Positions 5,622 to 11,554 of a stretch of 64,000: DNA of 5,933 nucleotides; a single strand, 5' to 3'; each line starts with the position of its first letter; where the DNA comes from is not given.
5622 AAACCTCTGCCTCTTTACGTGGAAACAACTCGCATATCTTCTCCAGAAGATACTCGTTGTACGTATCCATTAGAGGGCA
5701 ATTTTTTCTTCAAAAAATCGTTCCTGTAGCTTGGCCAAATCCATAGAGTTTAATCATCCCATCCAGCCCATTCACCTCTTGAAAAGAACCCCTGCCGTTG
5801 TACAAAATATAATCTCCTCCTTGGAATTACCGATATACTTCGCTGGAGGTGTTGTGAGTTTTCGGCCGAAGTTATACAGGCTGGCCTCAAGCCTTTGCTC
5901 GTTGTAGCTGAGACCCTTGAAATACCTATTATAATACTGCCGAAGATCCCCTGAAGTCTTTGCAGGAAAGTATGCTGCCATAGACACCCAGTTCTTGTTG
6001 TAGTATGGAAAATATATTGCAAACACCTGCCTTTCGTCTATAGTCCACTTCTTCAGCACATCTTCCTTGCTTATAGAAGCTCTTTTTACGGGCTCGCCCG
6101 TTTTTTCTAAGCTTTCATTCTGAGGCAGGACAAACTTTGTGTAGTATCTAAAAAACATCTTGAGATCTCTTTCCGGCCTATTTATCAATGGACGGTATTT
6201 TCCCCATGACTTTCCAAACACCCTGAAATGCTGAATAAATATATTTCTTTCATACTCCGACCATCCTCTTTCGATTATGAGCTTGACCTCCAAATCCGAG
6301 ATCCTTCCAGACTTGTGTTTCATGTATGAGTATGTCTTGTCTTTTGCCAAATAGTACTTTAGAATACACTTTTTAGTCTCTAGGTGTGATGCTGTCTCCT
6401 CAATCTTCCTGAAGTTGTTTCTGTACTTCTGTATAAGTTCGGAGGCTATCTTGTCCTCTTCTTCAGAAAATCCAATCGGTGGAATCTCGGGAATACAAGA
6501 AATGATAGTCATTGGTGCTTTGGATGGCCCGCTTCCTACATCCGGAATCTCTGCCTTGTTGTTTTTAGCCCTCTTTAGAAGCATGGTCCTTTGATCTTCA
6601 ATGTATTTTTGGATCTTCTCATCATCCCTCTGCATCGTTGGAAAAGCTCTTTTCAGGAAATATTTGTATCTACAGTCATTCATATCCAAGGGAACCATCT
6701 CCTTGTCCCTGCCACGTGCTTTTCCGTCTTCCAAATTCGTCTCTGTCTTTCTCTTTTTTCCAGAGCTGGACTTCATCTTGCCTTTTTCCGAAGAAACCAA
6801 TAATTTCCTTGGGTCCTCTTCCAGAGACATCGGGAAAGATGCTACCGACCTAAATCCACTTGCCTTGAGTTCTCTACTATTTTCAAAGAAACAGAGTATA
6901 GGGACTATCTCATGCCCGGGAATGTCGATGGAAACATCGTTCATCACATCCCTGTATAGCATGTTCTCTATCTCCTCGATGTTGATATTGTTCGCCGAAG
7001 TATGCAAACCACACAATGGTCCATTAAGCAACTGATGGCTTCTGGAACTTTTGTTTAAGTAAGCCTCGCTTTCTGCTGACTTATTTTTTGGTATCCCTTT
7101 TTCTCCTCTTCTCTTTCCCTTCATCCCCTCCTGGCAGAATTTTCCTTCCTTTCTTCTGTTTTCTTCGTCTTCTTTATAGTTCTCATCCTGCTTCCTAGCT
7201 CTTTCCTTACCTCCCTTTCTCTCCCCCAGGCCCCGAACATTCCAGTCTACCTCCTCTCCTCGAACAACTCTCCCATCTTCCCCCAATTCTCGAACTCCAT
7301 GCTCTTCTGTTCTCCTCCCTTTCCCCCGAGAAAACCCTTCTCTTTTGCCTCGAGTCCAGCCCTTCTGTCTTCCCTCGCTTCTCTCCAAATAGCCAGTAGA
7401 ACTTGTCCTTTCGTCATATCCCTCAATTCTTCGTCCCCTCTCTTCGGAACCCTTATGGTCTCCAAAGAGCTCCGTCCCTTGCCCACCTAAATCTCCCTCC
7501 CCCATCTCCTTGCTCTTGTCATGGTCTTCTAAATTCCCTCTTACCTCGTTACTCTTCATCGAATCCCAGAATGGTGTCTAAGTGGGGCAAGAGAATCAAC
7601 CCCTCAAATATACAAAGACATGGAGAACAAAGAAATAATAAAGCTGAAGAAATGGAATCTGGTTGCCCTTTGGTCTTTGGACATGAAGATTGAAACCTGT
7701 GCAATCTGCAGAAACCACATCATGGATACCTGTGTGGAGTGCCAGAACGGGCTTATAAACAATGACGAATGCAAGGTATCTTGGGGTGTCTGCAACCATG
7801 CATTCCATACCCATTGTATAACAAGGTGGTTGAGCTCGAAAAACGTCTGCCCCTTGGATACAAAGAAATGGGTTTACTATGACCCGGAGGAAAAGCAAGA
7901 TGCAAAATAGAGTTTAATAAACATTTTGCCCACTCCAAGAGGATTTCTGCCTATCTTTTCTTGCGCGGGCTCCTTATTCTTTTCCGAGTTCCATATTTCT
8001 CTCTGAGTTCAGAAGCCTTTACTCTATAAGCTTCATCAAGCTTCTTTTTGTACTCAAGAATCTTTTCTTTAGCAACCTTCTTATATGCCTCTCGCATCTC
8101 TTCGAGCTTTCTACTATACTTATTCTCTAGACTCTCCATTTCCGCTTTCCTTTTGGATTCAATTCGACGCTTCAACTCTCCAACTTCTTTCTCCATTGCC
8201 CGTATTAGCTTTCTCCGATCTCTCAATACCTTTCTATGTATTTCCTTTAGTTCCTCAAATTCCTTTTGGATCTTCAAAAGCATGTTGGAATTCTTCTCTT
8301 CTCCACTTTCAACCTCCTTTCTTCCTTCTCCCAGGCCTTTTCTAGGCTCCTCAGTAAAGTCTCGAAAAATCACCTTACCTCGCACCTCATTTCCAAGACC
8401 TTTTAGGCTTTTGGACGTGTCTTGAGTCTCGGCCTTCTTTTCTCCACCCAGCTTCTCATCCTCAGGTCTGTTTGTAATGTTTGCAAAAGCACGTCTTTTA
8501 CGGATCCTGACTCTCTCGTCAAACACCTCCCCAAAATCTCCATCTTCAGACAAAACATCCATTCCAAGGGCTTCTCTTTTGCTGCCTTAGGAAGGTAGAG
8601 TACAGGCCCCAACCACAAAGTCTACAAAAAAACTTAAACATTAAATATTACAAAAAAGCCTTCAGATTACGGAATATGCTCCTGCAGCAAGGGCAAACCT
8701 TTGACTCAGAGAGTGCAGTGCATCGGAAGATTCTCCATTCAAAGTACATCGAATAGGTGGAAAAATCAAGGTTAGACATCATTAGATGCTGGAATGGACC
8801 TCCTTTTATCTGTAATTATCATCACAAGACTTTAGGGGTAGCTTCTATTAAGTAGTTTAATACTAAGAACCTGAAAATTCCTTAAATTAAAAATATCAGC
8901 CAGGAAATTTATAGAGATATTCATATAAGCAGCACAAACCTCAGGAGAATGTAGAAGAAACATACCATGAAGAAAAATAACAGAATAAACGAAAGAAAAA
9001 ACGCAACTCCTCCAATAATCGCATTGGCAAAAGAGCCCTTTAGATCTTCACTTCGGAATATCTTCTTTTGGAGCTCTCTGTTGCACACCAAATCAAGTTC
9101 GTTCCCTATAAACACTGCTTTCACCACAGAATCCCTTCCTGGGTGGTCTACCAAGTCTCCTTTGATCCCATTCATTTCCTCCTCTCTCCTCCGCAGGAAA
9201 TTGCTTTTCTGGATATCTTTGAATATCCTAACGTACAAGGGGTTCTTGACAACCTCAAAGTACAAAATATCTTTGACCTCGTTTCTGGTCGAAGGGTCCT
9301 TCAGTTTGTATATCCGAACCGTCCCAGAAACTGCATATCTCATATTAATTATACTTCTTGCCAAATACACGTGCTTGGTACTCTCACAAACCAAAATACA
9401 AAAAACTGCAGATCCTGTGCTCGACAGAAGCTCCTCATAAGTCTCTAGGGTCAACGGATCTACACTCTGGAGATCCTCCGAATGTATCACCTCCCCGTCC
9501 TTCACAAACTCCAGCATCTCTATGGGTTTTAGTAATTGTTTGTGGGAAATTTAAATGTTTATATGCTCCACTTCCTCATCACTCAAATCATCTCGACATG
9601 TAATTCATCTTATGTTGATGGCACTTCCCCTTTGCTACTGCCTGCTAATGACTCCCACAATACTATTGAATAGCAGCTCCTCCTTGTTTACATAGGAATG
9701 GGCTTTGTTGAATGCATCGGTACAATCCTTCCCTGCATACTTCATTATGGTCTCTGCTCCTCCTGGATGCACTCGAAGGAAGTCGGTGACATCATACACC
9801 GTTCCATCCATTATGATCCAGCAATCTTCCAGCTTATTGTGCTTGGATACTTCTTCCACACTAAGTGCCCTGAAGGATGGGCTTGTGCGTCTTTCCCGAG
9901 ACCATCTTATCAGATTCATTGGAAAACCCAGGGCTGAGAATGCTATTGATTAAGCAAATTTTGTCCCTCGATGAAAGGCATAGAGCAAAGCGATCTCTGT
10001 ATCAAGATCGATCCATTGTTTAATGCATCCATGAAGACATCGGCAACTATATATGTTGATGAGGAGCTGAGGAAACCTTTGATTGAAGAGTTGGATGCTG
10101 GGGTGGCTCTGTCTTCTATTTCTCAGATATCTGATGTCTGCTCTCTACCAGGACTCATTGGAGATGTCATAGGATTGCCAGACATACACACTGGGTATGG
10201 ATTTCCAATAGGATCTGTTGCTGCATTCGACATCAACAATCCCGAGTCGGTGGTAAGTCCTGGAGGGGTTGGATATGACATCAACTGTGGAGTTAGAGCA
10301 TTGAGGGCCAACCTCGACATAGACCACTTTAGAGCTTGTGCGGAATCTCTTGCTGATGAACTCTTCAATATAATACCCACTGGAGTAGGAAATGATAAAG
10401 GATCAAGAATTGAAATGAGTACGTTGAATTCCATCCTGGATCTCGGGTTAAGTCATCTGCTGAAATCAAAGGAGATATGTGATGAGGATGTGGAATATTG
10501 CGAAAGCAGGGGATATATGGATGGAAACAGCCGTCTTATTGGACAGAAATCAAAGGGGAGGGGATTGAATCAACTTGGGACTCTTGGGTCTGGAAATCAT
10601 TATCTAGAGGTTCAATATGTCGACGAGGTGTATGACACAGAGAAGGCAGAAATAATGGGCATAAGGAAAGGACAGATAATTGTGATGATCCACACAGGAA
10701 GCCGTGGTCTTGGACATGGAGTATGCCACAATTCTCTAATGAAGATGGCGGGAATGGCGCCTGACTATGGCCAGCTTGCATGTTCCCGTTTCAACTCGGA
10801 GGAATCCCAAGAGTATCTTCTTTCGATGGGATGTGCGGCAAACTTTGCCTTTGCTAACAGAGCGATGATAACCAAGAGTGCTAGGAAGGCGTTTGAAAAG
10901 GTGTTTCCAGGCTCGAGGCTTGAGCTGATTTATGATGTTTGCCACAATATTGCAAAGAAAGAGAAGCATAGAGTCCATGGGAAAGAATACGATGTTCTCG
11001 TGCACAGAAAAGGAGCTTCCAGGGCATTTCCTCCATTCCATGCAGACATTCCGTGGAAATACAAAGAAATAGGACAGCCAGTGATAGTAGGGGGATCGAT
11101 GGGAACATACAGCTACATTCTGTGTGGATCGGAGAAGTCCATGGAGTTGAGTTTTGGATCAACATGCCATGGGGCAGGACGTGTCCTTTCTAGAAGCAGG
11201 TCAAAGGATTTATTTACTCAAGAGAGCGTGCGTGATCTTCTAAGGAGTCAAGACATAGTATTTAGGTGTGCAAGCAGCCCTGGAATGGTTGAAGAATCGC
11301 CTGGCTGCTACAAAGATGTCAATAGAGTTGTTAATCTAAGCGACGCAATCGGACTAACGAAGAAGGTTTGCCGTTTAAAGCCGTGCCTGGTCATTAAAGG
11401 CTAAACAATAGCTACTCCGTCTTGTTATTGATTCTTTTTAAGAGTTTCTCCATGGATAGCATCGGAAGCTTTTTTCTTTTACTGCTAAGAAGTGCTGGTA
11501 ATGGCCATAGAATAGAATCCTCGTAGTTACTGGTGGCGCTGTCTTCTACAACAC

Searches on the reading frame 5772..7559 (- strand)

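Call 39: search_protein_families(library=pfam, proteins=[window:5772-7559:-], max_evalue=0.00001)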
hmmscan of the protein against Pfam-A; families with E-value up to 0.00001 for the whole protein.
window:5772-7559:- (595 aa): 2 families
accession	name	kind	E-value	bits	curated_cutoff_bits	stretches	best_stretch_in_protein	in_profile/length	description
PF00249.37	Myb_DNA-binding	-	1.6e-10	41.3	24.4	0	364-403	4-43/46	Myb-like DNA-binding domain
PF13921.12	Myb_DNA-bind_6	-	5.7e-06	26.9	22.9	0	505-547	1-43/60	Myb-like DNA-binding domain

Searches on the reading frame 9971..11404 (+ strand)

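Call 39: search_protein_families(library=pfam, proteins=[window:9971-11404:+], max_evalue=0.00001)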
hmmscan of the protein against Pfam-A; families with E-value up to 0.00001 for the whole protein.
window:9971-11404:+ (477 aa): 1 family
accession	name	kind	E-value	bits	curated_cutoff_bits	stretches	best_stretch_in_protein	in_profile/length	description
PF01139.22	RtcB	-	4.8e-143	477.9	27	1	52-477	1-426/426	tRNA-splicing ligase RtcB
